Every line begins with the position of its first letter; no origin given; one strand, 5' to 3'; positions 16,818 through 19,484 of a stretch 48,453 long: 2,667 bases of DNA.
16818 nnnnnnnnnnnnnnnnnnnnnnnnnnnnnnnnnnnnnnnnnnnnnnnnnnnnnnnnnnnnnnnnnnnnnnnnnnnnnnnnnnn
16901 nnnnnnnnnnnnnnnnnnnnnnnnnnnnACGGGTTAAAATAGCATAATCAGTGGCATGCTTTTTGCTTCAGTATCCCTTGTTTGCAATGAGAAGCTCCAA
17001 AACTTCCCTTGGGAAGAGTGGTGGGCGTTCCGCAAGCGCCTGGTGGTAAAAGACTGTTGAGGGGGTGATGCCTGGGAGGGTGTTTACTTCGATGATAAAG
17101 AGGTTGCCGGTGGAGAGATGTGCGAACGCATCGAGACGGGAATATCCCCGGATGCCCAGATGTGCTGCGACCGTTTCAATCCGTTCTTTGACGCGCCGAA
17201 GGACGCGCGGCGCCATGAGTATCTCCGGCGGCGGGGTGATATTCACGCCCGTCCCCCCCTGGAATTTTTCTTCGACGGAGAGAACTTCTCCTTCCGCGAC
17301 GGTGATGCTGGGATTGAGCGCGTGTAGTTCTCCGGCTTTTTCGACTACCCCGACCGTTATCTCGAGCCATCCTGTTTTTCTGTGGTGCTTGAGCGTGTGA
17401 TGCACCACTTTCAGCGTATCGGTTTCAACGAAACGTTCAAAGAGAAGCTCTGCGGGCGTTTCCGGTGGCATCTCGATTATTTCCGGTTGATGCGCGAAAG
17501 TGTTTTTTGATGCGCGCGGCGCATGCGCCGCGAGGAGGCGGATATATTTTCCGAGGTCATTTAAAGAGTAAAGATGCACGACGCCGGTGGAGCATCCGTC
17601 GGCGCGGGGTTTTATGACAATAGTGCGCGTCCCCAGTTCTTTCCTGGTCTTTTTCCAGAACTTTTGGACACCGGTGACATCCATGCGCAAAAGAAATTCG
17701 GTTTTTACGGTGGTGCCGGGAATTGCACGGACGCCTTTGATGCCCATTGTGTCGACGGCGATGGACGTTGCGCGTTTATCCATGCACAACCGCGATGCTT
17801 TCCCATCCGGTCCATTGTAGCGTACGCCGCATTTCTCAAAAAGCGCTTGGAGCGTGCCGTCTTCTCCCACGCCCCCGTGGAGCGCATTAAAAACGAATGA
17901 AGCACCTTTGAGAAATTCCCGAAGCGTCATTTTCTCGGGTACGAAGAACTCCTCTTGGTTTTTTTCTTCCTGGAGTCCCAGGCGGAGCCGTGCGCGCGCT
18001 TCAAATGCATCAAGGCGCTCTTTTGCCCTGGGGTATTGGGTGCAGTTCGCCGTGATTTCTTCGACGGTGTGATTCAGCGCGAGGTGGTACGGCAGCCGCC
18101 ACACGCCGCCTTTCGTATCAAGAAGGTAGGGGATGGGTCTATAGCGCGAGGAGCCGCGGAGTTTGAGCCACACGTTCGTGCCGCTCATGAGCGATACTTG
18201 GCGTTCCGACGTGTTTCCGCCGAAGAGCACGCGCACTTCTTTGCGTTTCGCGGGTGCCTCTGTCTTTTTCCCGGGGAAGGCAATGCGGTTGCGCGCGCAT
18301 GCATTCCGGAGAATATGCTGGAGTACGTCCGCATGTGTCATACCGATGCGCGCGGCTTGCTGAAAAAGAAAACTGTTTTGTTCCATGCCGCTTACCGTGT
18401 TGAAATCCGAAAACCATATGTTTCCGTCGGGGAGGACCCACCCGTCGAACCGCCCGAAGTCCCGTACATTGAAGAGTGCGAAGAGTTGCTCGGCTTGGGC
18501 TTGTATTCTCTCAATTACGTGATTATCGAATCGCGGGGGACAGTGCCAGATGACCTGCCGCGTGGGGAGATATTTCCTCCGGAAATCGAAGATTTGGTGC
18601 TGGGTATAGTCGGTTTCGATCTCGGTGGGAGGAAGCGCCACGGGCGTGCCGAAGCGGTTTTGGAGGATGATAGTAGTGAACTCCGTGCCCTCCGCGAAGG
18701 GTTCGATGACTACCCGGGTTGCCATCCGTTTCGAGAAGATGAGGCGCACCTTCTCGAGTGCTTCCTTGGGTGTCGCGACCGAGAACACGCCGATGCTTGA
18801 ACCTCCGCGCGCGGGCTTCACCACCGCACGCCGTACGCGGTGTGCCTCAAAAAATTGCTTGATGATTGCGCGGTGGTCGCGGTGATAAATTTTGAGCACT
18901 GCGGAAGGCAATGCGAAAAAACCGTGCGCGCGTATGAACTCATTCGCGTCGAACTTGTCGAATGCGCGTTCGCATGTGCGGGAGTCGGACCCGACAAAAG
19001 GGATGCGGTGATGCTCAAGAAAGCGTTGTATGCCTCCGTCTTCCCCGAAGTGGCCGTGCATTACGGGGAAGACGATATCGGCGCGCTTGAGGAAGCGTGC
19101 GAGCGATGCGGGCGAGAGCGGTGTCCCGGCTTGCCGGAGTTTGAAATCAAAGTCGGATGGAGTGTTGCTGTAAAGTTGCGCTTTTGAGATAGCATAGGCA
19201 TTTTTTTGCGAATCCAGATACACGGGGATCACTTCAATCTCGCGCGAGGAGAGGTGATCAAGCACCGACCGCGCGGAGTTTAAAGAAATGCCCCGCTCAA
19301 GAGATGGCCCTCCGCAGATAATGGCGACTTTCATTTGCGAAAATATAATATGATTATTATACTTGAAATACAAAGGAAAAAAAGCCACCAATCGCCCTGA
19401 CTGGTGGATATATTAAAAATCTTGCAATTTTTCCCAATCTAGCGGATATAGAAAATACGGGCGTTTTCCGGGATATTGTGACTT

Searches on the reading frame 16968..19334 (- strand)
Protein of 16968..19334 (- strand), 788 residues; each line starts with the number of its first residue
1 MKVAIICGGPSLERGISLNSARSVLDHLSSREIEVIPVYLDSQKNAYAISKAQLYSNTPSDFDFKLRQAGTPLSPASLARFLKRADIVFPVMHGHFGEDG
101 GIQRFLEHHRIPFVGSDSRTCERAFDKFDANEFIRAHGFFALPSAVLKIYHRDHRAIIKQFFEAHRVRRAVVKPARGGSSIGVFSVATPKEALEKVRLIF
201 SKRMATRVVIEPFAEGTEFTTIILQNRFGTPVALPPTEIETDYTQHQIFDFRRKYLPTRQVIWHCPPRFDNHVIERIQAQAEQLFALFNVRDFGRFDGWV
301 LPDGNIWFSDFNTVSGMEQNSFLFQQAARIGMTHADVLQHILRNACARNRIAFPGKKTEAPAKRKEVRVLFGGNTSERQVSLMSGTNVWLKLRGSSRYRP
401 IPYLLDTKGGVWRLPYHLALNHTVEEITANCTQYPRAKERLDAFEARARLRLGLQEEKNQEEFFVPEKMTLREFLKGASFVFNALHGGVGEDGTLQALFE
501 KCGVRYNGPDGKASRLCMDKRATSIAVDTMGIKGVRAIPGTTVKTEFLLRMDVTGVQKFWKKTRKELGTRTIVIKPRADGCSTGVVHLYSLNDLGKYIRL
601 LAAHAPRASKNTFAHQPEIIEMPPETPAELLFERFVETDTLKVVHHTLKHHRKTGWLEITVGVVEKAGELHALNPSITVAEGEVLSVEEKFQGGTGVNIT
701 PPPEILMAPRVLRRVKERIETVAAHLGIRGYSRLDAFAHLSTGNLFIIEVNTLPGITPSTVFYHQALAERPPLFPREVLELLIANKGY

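Call 29: find_related_loci(query=window:16968-19334:-, collection=genome_contigs, flank=7000)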
Query window:16968-19334:- (788 aa) in genome_contigs; peptide patterns used: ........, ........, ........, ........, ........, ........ (x = any residue, [..] = any of these).
319 stretches matched a pattern; 250 encode a relative of the query (tblastn E <= 1e-3); the best 80 are kept; 80 distinct loci.
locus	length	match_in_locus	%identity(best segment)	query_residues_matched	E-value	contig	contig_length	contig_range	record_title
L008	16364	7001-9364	68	1-788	0e+0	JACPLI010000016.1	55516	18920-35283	MAG: Candidatus Liptonbacteria bacterium isolate NC_groundwater_517_Ag_S-0.1um_55_12 S35_SO-1_scaffold_227792, whole gen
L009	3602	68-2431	68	1-788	0e+0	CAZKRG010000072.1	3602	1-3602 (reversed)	MAG TPA_asm: uncultured Candidatus Saccharibacteria bacterium isolate SRP093762_co1_1 genome assembly, contig: NODE_1353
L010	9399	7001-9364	66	1-788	0e+0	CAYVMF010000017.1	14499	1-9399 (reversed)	MAG TPA_asm: uncultured Candidatus Saccharibacteria bacterium isolate SRP286056_co2_561 genome assembly, contig: NODE_66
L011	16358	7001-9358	66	3-788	0e+0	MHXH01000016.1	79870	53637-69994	MAG: Parcubacteria group bacterium RIFCSPLOWO2_01_FULL_48_18 rifcsplowo2_01_scaffold_375, whole genome shotgun sequence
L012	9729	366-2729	65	1-788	0e+0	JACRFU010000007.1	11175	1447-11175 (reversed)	MAG: Candidatus Magasanikbacteria bacterium isolate NC_groundwater_1733_Pr3_B-0.1um_45_36 SR-2_scaffold_141_229076, whol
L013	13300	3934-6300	67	1-788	0e+0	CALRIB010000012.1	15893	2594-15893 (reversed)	MAG: Candidatus Nomurabacteria bacterium isolate MaH-09apr19-211 genome assembly, contig: MaH-09apr19-C9114, whole genom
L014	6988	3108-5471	66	1-788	0e+0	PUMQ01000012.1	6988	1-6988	MAG: Candidatus Nealsonbacteria bacterium isolate B1Sed10_223R1 B1-Sed10-C16724, whole genome shotgun sequence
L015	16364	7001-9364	65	1-788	0e+0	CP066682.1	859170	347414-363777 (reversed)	MAG: Candidatus Kaiserbacteria bacterium isolate NC_groundwater_79_Ag_B-0.1um_58_26 chromosome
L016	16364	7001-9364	63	1-788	0e+0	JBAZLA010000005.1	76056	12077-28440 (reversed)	MAG: Patescibacteria group bacterium isolate SO_2017_LW4_157 scaffold_983_c1_LW137-91_2017, whole genome shotgun sequenc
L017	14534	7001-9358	63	1-788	0e+0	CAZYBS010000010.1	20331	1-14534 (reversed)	MAG TPA_asm: uncultured Candidatus Saccharibacteria bacterium isolate SRP178908_co1_81 genome assembly, contig: NODE_166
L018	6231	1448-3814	65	1-788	0e+0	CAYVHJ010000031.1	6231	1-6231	MAG TPA_asm: uncultured Candidatus Saccharibacteria bacterium isolate SRP269290_co2_340 genome assembly, contig: NODE_18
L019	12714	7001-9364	63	1-788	0e+0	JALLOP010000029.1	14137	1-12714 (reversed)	Patescibacteria group bacterium AH-259-L07 AH-259-L07_NODE_29, whole genome shotgun sequence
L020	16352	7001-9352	64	1-783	0e+0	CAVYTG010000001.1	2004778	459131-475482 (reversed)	MAG: uncultured Gammaproteobacteria bacterium isolate MFD01721.bin.1.268 genome assembly, contig: contig_1331, whole gen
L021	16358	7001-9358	63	1-786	0e+0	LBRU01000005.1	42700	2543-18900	MAG: candidate division TM6 bacterium GW2011_GWE2_36_25 US13_C0005, whole genome shotgun sequence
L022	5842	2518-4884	63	1-788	0e+0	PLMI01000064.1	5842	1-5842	MAG: Coxiellaceae bacterium isolate fen_1226 73.20120800_E3D.34_contig_61931, whole genome shotgun sequence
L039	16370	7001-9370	65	1-788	0e+0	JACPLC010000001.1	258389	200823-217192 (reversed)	MAG: Candidatus Kaiserbacteria bacterium isolate NC_groundwater_511_Ag_S-0.1um_54_12 S35_SO-1_scaffold_84586, whole geno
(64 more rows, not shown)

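Call 90: search_protein_families(library=pfam, proteins=[L039:12124-13188:+, L015:13411-14577:+, L013:10927-11979:+], max_evalue=0.001)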
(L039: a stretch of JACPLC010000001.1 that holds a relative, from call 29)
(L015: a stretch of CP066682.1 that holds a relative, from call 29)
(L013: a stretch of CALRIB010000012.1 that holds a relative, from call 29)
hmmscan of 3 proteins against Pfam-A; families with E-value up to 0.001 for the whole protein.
L039:12124-13188:+ (354 aa): 3 families
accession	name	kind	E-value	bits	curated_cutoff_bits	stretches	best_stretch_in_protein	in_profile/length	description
PF02773.21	S-AdoMet_synt_C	-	3.1e-53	179.8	25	1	219-349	2-137/138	S-adenosylmethionine synthetase, C-terminal domain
PF02772.21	S-AdoMet_synt_M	-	1.2e-35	122.6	29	1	109-216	3-120/120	S-adenosylmethionine synthetase, central domain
PF00438.25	S-AdoMet_synt_N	-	1.9e-27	96.1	33.1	1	12-88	4-80/99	S-adenosylmethionine synthetase, N-terminal domain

L015:13411-14577:+ (388 aa): 3 families
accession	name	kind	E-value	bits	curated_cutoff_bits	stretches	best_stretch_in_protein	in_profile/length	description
PF02773.21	S-AdoMet_synt_C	-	4.6e-53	179.3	25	1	251-382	1-137/138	S-adenosylmethionine synthetase, C-terminal domain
PF02772.21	S-AdoMet_synt_M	-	4.8e-34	117.5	29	1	142-249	3-120/120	S-adenosylmethionine synthetase, central domain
PF00438.25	S-AdoMet_synt_N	-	3.3e-31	108.2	33.1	1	45-129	4-96/99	S-adenosylmethionine synthetase, N-terminal domain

L013:10927-11979:+ (350 aa): 3 families
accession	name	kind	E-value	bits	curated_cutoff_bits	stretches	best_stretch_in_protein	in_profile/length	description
PF02773.21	S-AdoMet_synt_C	-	4.1e-54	182.7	25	1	214-346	1-138/138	S-adenosylmethionine synthetase, C-terminal domain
PF02772.21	S-AdoMet_synt_M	-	6.5e-35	120.3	29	1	105-212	3-120/120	S-adenosylmethionine synthetase, central domain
PF00438.25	S-AdoMet_synt_N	-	1.1e-31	109.7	33.1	1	8-94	4-98/99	S-adenosylmethionine synthetase, N-terminal domain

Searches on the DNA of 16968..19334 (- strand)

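Call 33: search_rna_families(sources=[L008, L010, L011, L012, L013, L014, L015, L016, L017, L039], threshold=gathering)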
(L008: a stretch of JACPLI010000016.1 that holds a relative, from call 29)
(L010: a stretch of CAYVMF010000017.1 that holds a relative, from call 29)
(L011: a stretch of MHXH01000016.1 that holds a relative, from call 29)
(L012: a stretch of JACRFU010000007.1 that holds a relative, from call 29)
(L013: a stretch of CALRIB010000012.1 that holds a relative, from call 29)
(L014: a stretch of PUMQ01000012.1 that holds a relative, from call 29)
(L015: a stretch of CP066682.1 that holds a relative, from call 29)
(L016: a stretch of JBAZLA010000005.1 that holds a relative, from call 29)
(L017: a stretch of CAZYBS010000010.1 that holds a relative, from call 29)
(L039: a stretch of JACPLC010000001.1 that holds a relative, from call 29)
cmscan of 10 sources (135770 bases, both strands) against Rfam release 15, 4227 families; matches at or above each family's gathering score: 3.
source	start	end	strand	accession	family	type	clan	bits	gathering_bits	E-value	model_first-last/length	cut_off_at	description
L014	345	417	+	RF00005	tRNA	Gene; tRNA;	CL00001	69.2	29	1.1e-12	1-71/71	no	tRNA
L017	9615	9686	+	RF00005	tRNA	Gene; tRNA;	CL00001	59.7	29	4.6e-10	1-71/71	no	tRNA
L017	14472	14534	-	RF00005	tRNA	Gene; tRNA;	CL00001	29.8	29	0.075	20-71/71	5'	tRNA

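Call 36: search_rna_families(source=L008, start=9250, end=9750, threshold=evalue, max_evalue=10)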
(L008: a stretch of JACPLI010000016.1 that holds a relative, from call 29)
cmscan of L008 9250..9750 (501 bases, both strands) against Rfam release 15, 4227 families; matches with E-value up to 10: 23.
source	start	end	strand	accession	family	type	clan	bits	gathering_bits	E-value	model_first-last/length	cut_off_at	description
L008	9467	9510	+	RF04128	MIR8562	Gene; miRNA;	-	28.6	211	0.0025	1-242/242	no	MIR8562 microRNA precursor family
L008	9347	9508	+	RF02374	YenS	Gene; sRNA;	-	27.5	80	0.00037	1-169/169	no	Yersinia YenS sRNA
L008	9378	9413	-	RF03872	MIR6426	Gene; miRNA;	-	25.2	96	0.011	25-60/84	no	MIR6426 microRNA precursor family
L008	9378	9413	+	RF03872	MIR6426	Gene; miRNA;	-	24.8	96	0.014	25-60/84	no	MIR6426 microRNA precursor family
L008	9377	9469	+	RF02325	TtnuHACA18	Gene; snRNA; snoRNA; HACA-box;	-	24.3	100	0.19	1-130/130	no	Tetrahymena snoRNA TtnuHACA18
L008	9452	9521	-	RF03709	MIR1878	Gene; miRNA;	-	22.6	70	0.083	1-100/100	no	MIR1878 microRNA precursor family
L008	9456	9519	-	RF03450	MIR1513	Gene; miRNA;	-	19.8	95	0.36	1-91/91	no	MIR1513 microRNA precursor family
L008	9452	9527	+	RF04158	mir-568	Gene; miRNA;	-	19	75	2.1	1-93/93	no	mir-568 microRNA precursor family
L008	9376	9413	-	RF03217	mir-3167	Gene; miRNA;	-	18.7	86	1.2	1-59/59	no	mir-3167 microRNA precursor family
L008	9463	9514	-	RF03616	MIR1888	Gene; miRNA;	-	18.3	72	0.98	1-101/101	no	MIR1888 microRNA precursor family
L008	9412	9476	+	RF02517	mir-1017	Gene; miRNA;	-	17.4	50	0.81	1-71/71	no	mir-1017 microRNA precursor family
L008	9371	9421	-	RF01026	MIR828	Gene; miRNA;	-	17.4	69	1.8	1-115/115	no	MIR828 microRNA precursor family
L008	9416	9523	+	RF02905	sRNA41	Gene; sRNA;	-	17.2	45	3.6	1-113/113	no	Archaeal Small RNA 41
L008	9382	9409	-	RF03356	mir-4782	Gene; miRNA;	-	17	100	2.7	1-79/79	no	mir-4782 microRNA precursor family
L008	9410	9498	-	RF02412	snoR144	Gene; snRNA; snoRNA; HACA-box;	-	16.5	100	1.4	1-145/145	no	Small nucleolar RNA snoR144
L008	9381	9555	-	RF03150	RAGATH-15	Gene; sRNA;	-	16.2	199.5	0.074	1-299/299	no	RAGATH-15 RNA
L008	9378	9413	+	RF04128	MIR8562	Gene; miRNA;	-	16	211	1.6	1-242/242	no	MIR8562 microRNA precursor family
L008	9473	9521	-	RF02580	tsr31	Gene; sRNA;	-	16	50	8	16-66/70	no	S. aureus tsr31 small RNA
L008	9528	9624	+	RF01393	isrJ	Gene; sRNA;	-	13.8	37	7.2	1-75/75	no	isrJ Hfq binding RNA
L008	9378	9413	-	RF01043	MIR1023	Gene; miRNA;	-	13.7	90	3.2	33-135/165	no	MIR1023 microRNA precursor family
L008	9414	9437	-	RF00066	U7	Gene; snRNA;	-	12.2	34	6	1-62/62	no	U7 small nuclear RNA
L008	9602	9674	-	RF00624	P9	Gene;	-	11.9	43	8.2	1-74/74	no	Pseudomonas sRNA P9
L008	9601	9723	-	RF00195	RsmY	Gene; sRNA;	CL00106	10.2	57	5.1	1-121/121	no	RsmY RNA family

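Call 91: search_rna_families(sources=[L039, L015, L013, L018], threshold=evalue, max_evalue=1, show_alignments=2)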
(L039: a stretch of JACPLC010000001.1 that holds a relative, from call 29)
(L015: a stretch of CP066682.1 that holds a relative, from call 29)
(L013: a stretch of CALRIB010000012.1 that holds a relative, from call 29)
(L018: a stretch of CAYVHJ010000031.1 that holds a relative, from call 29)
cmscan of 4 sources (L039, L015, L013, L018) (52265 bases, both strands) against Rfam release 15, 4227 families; matches with E-value up to 1: 4.
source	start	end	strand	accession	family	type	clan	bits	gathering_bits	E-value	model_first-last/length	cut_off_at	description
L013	10757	10858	+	RF00162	SAM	Cis-reg; riboswitch;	CL00012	43.8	44.4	9.1e-07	1-108/108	no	SAM riboswitch aptamer (S box leader)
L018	6020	6120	+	RF00162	SAM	Cis-reg; riboswitch;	CL00012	42.7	44.4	1.9e-06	1-108/108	no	SAM riboswitch aptamer (S box leader)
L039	11994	12094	+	RF00162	SAM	Cis-reg; riboswitch;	CL00012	42.2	44.4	2.6e-06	1-108/108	no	SAM riboswitch aptamer (S box leader)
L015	13380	13480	+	RF00162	SAM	Cis-reg; riboswitch;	CL00012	40.7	44.4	7e-06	1-108/108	no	SAM riboswitch aptamer (S box leader)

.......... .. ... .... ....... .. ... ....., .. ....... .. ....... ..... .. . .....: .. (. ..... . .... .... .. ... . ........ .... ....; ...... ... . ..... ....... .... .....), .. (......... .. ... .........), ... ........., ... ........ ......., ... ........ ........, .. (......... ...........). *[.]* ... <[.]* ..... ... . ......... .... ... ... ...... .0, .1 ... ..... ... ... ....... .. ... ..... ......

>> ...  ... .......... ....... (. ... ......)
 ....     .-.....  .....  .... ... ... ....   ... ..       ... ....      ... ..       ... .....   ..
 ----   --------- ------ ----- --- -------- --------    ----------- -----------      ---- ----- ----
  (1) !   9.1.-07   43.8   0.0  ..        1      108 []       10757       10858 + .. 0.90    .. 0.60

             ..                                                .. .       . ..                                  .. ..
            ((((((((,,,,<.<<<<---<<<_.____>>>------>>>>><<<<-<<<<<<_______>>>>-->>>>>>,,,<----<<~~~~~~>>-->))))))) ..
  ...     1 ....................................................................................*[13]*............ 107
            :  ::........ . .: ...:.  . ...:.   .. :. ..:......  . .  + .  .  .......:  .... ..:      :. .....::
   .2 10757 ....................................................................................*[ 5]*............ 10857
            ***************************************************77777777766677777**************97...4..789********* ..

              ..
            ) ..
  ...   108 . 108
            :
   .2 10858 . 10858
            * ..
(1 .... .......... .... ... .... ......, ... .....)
